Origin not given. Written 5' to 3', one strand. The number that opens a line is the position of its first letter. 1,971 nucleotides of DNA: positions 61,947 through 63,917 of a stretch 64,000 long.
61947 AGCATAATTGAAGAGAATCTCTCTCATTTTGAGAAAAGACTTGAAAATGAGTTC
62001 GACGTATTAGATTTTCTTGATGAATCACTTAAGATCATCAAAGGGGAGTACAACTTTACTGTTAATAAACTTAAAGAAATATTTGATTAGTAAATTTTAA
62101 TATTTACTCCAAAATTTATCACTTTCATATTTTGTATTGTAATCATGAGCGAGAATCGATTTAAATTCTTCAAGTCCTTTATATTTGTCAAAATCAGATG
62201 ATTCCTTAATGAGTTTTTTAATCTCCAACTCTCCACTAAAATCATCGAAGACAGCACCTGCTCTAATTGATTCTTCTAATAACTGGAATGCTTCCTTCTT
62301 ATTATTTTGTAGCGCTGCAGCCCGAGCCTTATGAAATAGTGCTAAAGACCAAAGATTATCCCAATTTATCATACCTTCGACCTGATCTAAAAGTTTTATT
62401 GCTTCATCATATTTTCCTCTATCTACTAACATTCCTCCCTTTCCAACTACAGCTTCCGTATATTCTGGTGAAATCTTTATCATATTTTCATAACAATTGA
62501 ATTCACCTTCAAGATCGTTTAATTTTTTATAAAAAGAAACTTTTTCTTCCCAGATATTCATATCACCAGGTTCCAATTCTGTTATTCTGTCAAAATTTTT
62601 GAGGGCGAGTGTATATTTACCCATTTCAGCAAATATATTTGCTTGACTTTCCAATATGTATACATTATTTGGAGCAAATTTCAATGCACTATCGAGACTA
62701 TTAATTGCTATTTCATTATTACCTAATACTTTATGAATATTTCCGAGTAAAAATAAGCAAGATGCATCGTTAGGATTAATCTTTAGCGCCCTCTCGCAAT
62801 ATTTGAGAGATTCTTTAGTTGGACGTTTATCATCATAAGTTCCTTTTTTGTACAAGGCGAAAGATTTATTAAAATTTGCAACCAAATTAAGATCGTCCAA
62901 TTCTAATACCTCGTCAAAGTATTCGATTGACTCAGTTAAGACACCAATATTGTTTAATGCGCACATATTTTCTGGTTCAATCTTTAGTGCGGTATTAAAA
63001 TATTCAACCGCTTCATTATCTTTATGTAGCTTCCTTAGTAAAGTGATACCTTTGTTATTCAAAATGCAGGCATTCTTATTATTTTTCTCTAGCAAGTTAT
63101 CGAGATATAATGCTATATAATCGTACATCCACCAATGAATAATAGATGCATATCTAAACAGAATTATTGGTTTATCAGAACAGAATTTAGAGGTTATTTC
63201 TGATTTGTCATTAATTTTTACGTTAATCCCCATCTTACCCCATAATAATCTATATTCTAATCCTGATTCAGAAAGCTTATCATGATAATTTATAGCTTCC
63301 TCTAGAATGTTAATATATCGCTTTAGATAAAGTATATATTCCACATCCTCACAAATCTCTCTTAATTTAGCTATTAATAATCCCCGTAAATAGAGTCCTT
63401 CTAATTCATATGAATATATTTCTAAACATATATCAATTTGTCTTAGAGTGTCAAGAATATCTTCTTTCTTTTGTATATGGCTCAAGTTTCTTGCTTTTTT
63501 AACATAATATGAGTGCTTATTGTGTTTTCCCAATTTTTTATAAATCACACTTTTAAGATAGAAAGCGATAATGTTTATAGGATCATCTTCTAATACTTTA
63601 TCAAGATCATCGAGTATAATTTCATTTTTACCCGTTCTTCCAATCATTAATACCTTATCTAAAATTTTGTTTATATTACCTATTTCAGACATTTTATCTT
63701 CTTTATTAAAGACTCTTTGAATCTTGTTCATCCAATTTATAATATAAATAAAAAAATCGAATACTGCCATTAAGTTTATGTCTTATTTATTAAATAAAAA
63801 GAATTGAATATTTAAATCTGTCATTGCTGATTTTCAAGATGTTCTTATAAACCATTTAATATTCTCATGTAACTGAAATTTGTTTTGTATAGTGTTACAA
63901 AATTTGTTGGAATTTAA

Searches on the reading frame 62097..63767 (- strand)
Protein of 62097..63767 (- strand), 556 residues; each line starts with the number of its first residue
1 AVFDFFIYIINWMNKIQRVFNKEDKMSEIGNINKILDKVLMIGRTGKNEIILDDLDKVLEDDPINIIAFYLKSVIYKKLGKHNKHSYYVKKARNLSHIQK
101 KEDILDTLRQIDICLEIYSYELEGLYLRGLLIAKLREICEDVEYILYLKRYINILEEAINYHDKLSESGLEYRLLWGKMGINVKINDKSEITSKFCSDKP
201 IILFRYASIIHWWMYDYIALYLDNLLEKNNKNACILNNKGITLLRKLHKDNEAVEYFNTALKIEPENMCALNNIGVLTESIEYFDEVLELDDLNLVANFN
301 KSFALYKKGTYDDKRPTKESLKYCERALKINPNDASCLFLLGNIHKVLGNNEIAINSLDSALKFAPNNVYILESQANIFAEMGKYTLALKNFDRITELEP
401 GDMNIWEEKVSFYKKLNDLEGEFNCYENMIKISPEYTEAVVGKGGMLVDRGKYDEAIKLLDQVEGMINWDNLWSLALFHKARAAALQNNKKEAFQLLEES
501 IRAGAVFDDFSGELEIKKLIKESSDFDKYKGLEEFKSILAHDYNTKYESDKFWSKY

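Call 19: search_protein_families(library=pfam, proteins=[window:62097-63767:-], max_evalue=0.01)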
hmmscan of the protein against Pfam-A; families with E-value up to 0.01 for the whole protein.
window:62097-63767:- (556 aa): 20 families
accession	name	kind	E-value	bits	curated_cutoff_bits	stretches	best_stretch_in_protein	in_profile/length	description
PF13431.12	TPR_17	-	3.8e-22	77.1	24.4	1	323-355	1-33/34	Tetratricopeptide repeat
PF07719.23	TPR_2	-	4.7e-22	76.7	27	1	336-368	2-34/34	Tetratricopeptide repeat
PF00515.34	TPR_1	-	3.9e-20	71.2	27.8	2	243-267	10-34/34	Tetratricopeptide repeat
PF13181.12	TPR_8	-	2e-17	62.2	25.7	0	336-368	2-34/34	Tetratricopeptide repeat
PF13414.12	TPR_11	-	4.3e-17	62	26.8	0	245-277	5-37/42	TPR repeat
PF14559.12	TPR_19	-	4.7e-15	56.1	25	2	319-376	9-66/68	Tetratricopeptide repeat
PF13428.12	TPR_14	-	9.6e-14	51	23.5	0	376-410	8-42/44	Tetratricopeptide repeat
PF13424.12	TPR_12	-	1.9e-13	50.8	30.1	0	443-502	9-73/77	Tetratricopeptide repeat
PF13432.12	TPR_16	-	4.2e-12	46.7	32.7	0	447-504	7-61/65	Tetratricopeptide repeat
PF13371.12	TPR_9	-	5.4e-08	33.2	35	0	320-367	14-61/73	Tetratricopeptide repeat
PF13374.12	TPR_10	-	6.9e-07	29.5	27.5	0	444-463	9-28/42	Tetratricopeptide repeat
PF13174.12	TPR_6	-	1.7e-06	28.7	26.3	0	476-499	2-25/33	Tetratricopeptide repeat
PF23914.1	TPR_CcmH_CycH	-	3.4e-06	27.4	42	1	327-432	42-150/158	Cytochrome c-type biogenesis protein H TPR domain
PF13176.12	TPR_7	-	4.2e-06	26.9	27.9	0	446-462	8-24/36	Tetratricopeptide repeat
PF12569.14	NatA_aux_su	-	4.2e-06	26.4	33.3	0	311-388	202-279/515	N-terminal acetyltransferase A, auxiliary subunit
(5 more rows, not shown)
